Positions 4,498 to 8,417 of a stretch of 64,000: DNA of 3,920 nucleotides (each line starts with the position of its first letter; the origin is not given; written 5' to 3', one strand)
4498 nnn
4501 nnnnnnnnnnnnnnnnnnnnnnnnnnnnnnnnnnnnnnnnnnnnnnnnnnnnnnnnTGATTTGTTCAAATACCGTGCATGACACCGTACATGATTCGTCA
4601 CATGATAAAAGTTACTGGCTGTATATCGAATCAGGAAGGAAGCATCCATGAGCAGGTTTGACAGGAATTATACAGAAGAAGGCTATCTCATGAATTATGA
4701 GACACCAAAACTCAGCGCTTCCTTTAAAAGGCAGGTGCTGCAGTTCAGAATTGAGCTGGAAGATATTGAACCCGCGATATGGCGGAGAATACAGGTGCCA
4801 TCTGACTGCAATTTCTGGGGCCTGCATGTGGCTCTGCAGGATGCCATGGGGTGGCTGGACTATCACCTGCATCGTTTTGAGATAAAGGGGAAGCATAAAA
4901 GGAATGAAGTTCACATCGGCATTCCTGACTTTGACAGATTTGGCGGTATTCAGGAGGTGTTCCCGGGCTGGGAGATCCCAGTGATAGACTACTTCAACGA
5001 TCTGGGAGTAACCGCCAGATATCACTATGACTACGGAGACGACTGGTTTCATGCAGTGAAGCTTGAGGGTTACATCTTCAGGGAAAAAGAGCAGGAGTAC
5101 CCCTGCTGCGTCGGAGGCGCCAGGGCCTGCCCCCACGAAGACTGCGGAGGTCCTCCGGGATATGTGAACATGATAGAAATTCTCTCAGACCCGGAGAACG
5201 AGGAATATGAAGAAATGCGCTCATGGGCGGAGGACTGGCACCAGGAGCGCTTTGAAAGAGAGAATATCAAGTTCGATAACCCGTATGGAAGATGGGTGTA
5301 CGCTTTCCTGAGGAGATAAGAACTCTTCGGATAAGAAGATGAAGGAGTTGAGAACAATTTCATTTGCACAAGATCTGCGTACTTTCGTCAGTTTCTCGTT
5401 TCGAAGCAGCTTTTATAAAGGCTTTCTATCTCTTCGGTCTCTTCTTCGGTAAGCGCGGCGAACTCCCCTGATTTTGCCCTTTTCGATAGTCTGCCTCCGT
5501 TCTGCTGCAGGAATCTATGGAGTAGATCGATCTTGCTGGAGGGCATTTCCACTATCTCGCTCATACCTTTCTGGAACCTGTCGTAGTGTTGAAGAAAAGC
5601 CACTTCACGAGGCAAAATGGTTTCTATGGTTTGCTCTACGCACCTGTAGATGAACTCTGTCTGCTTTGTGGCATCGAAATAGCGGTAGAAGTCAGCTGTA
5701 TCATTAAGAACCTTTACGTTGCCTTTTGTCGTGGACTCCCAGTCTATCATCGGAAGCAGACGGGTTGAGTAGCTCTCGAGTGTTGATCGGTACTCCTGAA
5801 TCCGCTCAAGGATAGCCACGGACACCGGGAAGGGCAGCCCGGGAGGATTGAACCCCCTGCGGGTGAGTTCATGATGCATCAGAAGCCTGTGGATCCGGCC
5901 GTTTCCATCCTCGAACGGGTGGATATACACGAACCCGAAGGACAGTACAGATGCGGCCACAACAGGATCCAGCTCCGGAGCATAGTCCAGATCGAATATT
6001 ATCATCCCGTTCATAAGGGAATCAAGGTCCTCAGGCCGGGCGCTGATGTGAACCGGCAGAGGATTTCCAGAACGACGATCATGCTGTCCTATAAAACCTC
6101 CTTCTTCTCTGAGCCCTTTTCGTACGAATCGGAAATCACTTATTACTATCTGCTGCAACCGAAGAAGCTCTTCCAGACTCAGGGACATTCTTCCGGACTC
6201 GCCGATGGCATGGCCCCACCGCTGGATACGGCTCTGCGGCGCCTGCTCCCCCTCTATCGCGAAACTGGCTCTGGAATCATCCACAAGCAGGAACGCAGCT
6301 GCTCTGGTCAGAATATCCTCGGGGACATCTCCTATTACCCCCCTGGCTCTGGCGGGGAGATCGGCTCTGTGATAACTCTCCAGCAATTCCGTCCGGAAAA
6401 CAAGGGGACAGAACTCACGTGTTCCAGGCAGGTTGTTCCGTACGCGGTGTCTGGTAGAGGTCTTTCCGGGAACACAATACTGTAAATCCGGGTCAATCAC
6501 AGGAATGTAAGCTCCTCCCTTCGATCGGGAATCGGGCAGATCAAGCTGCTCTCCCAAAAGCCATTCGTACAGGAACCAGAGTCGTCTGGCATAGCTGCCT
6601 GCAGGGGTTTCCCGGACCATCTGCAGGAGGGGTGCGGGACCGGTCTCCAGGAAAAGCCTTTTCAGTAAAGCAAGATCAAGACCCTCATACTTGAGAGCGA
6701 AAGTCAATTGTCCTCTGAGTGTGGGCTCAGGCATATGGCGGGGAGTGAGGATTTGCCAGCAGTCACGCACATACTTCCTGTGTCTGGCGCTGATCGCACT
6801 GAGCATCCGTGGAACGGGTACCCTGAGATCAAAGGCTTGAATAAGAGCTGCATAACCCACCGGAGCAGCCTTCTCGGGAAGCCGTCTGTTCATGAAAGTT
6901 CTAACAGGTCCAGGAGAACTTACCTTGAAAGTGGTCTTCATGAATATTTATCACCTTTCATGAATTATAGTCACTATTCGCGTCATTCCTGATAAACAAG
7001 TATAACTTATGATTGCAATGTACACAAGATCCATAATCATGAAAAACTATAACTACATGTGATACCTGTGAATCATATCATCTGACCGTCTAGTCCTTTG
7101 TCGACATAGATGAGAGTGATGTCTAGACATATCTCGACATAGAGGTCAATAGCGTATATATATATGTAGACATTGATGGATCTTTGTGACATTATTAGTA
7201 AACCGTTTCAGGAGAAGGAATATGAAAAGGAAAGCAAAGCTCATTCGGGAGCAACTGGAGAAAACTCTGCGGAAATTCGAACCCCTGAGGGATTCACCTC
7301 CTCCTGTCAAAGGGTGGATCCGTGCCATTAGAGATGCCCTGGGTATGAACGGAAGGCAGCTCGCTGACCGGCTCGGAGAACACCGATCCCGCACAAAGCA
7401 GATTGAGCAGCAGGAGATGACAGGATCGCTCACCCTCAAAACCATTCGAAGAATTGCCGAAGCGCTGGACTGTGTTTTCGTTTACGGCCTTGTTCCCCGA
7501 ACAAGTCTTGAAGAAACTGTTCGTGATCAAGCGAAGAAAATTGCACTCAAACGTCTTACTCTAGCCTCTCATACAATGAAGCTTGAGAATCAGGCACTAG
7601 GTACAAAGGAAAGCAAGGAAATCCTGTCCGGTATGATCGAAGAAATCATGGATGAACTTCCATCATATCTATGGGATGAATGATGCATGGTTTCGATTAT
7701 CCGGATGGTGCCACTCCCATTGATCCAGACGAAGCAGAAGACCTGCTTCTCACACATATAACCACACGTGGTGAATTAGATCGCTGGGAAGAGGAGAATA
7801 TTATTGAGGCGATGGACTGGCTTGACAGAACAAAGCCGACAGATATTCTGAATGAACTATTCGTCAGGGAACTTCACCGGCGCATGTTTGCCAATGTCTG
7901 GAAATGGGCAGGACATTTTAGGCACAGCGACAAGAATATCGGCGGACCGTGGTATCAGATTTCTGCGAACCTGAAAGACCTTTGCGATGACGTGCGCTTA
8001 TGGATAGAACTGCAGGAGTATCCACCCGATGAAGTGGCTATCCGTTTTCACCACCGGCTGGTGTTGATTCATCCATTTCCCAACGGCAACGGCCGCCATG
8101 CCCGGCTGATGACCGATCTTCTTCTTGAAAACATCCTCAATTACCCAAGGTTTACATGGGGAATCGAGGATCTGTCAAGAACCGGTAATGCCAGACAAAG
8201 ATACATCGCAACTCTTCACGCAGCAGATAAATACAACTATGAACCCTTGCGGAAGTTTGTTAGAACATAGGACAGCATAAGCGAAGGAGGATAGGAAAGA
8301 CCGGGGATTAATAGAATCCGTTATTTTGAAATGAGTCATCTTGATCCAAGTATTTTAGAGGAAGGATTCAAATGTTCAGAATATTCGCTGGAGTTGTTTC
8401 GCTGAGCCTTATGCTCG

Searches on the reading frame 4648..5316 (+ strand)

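Call 48: search_protein_families(library=pfam, proteins=[window:4648-5316:+], max_evalue=0.001)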
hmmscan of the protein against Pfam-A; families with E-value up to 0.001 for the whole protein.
window:4648-5316:+ (223 aa): 1 family
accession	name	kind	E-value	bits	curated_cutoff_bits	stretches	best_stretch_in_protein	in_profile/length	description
PF07929.16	PRiA4_ORF3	-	2e-56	190.9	26.6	1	29-205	1-172/173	Plasmid pRiA4b ORF-3-like protein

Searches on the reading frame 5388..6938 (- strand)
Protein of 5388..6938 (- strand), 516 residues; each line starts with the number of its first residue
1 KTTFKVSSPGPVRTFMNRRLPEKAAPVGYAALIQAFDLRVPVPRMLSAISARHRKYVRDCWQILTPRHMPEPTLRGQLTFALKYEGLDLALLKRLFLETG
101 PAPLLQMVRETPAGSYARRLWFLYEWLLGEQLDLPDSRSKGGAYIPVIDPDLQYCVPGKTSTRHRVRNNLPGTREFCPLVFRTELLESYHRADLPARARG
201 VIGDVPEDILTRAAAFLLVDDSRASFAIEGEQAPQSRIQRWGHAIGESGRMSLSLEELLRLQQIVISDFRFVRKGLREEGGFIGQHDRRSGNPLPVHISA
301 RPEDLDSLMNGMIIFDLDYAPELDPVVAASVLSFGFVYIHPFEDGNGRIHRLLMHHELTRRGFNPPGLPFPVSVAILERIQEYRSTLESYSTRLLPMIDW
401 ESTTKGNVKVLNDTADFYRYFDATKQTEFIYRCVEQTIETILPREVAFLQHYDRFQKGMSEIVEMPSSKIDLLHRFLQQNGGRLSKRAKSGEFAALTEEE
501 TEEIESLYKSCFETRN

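Call 48: search_protein_families(library=pfam, proteins=[window:5388-6938:-], max_evalue=0.001)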
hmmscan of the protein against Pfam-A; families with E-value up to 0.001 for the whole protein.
window:5388-6938:- (516 aa): 1 family
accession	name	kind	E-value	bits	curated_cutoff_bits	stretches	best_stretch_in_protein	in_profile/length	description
PF02661.23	Fic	-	4.6e-14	53.5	24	1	253-357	2-92/93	Fic/DOC family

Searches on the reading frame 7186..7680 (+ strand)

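Call 48: search_protein_families(library=pfam, proteins=[window:7186-7680:+], max_evalue=0.001)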
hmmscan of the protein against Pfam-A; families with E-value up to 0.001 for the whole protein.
window:7186-7680:+ (165 aa): 1 family
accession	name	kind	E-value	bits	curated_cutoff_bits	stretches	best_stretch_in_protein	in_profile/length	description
PF01381.28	HTH_3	-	3.2e-06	27.5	23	1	45-96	1-50/55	Helix-turn-helix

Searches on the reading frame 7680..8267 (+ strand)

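Call 48: search_protein_families(library=pfam, proteins=[window:7680-8267:+], max_evalue=0.001)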
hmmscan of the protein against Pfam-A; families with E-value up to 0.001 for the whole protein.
window:7680-8267:+ (196 aa): 1 family
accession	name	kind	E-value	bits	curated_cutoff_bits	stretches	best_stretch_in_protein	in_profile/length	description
PF02661.23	Fic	-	8.2e-14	52.7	24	1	58-149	3-93/93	Fic/DOC family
